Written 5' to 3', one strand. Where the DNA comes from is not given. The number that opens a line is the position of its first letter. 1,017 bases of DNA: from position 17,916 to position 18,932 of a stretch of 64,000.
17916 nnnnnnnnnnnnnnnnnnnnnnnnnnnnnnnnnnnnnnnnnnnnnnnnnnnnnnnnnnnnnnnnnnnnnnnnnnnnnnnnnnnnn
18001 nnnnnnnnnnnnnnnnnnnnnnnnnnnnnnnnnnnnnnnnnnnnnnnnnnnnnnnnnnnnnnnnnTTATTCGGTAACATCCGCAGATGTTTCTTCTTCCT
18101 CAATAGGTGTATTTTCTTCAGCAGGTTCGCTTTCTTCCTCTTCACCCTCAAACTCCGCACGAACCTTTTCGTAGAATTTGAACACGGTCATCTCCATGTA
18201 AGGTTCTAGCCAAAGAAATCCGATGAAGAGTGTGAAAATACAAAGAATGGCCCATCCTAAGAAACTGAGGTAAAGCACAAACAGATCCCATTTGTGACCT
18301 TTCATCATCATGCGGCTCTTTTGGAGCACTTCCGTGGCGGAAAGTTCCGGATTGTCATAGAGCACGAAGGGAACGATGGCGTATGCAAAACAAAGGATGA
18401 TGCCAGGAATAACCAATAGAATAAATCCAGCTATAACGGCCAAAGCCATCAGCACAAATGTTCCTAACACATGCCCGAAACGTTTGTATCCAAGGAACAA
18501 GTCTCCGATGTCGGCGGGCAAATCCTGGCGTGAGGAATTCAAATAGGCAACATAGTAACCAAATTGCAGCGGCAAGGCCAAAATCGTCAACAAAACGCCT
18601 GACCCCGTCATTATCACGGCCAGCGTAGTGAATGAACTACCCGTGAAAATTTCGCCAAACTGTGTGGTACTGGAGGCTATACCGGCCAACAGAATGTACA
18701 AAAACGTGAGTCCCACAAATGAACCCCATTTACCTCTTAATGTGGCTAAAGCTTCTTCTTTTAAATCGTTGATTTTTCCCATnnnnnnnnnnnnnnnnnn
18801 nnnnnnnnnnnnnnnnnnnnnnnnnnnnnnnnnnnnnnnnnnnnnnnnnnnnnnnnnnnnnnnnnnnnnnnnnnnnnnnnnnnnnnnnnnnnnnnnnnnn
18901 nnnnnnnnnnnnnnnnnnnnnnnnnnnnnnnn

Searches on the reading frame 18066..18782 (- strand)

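Call 14: search_protein_families(library=pfam, proteins=[window:18066-18782:-])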
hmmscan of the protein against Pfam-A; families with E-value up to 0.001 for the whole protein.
window:18066-18782:- (238 aa): 1 family
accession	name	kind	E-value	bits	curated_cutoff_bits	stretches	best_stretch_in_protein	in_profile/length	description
PF06161.16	DUF975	-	4.5e-36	125.4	34.8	2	114-209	146-241/243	Protein of unknown function (DUF975)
